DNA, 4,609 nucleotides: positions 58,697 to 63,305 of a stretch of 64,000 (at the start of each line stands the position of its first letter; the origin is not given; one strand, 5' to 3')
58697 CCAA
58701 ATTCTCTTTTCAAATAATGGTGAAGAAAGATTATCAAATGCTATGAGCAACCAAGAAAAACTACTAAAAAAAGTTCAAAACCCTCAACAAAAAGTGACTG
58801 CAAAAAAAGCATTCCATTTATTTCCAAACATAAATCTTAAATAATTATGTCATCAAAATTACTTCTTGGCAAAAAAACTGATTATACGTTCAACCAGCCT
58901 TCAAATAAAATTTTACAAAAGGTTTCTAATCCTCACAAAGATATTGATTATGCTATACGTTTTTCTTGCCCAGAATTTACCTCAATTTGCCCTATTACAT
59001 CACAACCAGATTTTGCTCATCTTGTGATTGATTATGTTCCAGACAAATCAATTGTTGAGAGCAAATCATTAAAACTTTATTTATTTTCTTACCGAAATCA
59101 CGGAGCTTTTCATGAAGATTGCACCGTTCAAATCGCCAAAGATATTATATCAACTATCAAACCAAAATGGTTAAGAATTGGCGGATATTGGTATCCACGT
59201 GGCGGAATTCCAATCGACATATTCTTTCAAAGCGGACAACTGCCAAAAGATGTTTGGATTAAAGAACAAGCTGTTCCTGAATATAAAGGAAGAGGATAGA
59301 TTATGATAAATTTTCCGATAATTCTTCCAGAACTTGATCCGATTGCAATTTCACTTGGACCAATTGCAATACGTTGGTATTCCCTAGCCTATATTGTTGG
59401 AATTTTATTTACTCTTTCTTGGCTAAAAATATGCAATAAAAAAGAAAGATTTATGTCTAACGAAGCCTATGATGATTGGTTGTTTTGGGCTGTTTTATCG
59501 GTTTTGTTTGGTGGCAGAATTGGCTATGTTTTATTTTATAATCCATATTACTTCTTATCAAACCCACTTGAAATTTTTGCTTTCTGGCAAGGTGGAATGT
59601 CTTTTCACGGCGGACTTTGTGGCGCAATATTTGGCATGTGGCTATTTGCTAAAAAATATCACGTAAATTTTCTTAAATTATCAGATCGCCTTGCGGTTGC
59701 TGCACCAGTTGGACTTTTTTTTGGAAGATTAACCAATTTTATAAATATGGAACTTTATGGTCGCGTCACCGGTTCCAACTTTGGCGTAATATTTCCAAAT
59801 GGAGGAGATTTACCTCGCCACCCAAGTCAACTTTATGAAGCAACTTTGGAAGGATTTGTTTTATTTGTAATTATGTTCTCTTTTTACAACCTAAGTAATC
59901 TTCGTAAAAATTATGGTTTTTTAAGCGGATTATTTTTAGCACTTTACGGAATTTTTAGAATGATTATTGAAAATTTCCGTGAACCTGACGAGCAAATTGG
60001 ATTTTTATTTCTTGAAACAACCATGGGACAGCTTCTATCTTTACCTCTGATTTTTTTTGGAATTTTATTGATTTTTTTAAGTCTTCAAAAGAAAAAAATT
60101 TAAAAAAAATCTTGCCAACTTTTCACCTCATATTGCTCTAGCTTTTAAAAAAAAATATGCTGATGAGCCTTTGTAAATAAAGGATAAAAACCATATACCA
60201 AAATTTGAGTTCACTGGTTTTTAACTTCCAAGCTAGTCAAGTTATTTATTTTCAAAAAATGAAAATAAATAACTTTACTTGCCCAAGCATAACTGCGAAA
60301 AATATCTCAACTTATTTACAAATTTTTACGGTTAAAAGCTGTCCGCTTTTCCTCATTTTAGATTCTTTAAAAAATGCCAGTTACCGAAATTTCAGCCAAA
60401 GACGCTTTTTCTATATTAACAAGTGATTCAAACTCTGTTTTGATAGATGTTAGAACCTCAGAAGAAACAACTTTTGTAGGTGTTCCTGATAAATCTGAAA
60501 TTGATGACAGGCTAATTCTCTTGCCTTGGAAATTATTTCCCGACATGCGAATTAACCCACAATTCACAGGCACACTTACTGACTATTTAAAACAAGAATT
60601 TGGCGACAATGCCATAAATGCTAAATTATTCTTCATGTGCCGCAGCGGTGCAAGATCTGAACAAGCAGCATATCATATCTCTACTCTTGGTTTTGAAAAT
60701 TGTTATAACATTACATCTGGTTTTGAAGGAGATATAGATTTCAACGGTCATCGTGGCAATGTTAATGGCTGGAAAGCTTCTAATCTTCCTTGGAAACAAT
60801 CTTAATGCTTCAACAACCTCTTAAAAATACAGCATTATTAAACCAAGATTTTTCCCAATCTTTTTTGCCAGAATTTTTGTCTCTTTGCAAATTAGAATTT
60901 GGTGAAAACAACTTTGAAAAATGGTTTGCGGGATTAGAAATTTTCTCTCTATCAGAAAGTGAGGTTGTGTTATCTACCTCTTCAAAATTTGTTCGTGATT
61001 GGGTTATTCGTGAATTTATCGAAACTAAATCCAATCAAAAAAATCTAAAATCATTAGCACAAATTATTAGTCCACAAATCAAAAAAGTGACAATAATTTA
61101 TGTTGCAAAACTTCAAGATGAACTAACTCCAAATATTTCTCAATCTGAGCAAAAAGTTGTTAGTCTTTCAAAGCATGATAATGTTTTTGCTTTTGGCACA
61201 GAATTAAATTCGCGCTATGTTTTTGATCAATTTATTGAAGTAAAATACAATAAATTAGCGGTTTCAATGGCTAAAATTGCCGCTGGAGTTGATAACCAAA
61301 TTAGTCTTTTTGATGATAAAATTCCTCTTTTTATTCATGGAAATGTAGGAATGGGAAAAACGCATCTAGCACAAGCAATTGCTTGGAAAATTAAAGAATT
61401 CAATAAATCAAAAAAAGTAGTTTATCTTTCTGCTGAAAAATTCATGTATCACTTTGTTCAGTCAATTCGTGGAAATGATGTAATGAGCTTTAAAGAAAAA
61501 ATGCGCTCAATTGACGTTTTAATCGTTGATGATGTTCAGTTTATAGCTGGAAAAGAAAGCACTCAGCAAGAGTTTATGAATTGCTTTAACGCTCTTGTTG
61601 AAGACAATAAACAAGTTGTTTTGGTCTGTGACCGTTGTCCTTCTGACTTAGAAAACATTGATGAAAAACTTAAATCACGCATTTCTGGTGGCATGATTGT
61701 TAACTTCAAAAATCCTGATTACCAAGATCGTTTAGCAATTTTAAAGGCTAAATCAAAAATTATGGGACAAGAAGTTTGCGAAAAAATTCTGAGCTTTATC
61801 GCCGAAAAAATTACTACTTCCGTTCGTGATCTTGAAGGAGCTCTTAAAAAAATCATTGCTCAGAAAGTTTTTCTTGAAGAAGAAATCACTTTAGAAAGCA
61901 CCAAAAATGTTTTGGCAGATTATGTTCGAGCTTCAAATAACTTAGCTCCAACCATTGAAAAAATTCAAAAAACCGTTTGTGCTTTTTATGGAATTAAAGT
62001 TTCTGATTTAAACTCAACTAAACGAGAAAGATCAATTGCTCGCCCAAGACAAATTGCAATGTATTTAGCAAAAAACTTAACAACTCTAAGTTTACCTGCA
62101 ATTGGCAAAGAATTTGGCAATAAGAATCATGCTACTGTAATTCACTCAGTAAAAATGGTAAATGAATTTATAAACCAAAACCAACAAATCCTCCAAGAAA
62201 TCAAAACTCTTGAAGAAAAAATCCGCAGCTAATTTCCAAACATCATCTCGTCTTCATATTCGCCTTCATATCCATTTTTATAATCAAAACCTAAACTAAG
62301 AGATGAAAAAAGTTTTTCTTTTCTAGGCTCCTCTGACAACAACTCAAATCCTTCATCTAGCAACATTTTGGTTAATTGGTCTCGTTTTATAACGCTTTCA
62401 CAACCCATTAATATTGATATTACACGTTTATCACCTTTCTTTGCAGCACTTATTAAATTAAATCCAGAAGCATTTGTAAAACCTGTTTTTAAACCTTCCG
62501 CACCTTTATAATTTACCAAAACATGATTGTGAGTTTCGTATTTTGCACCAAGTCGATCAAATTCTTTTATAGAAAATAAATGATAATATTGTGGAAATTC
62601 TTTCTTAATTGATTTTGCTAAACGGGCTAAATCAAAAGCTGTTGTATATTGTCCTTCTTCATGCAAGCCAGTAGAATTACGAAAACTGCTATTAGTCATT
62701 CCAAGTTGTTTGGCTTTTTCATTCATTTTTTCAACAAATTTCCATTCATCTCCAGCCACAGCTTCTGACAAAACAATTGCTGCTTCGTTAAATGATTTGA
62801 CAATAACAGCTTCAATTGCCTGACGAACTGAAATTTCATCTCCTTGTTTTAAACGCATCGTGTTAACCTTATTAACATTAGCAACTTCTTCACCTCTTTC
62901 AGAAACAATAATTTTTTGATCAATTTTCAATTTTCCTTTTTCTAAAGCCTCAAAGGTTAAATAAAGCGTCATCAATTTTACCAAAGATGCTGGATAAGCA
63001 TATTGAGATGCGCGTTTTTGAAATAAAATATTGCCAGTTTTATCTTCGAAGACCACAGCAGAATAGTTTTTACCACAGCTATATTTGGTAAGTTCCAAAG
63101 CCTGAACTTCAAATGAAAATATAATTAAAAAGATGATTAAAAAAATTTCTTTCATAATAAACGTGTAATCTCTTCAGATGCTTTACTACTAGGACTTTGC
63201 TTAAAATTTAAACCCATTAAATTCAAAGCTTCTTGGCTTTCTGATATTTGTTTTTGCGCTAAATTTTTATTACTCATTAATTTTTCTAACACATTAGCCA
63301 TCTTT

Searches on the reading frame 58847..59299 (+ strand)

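Call 83: search_protein_families(library=pfam, proteins=[window:58847-59299:+], max_evalue=0.001)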
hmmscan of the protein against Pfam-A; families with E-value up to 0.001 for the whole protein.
window:58847-59299:+ (150 aa): 2 families
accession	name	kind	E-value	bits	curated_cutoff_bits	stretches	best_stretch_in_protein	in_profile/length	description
PF14489.11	QueF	-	5e-34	116.8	27.3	1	54-131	1-78/81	QueF-like protein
PF14819.11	QueF_N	-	0.00055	20.7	25.6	1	65-101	63-100/111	Nitrile reductase, 7-cyano-7-deazaguanine-reductase N-term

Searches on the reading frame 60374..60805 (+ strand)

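Call 83: search_protein_families(library=pfam, proteins=[window:60374-60805:+], max_evalue=0.001)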
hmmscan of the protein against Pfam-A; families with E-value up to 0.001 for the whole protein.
window:60374-60805:+ (143 aa): 1 family
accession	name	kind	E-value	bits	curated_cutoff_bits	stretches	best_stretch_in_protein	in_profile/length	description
PF00581.25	Rhodanese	-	5.4e-06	27.2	22.2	1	17-119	10-98/102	Rhodanese-like domain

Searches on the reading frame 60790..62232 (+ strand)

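Call 83: search_protein_families(library=pfam, proteins=[window:60790-62232:+], max_evalue=0.001)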
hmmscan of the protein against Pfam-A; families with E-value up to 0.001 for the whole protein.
window:60790-62232:+ (480 aa): 8 families
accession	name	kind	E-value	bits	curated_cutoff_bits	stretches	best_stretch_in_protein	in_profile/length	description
PF00308.24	Bac_DnaA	-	1e-54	185.5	23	1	139-304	1-161/162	Bacterial DnaA ATPAse domain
PF08299.17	Bac_DnaA_C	-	6.2e-30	103.5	31.5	1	389-456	1-68/69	Bacterial dnaA protein helix-turn-helix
PF11638.13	DnaA_N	-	1.3e-08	34.9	24.6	1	34-77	12-56/65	DnaA N-terminal domain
PF00004.35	AAA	-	5.1e-08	33.9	21.2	1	181-298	2-123/131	ATPase family associated with various cellular activities (AAA)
PF01695.23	IstB_IS21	-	4.1e-07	30.2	24.1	1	172-276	87-189/238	IstB-like ATP binding protein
PF05729.18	NACHT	-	6.1e-05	23.3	26.7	1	180-281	3-88/167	NACHT domain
PF13401.12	AAA_22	-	0.00043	21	27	0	180-279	8-89/130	AAA domain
PF01637.24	ATPase_2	-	0.00059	20.1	33.2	1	177-281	20-117/225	ATPase domain predominantly from Archaea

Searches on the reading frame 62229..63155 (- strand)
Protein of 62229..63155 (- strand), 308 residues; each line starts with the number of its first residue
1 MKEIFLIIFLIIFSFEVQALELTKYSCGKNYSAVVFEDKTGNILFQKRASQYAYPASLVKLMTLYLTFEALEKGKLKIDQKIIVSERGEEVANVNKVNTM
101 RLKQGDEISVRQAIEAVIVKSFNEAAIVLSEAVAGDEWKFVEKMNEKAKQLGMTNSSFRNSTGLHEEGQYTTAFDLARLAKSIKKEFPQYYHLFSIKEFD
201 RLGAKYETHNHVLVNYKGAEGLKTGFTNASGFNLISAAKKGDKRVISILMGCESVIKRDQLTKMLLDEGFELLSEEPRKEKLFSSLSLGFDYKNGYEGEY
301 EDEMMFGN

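Call 83: search_protein_families(library=pfam, proteins=[window:62229-63155:-], max_evalue=0.001)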
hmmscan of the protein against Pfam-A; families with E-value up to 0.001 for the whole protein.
window:62229-63155:- (308 aa): 2 families
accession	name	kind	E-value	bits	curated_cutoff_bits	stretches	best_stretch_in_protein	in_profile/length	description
PF00768.25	Peptidase_S11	-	4.4e-63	213.4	27.6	1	32-252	14-237/239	D-alanyl-D-alanine carboxypeptidase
PF13354.11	Beta-lactamase2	-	3.4e-15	56.4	22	1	34-184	2-147/214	Beta-lactamase enzyme family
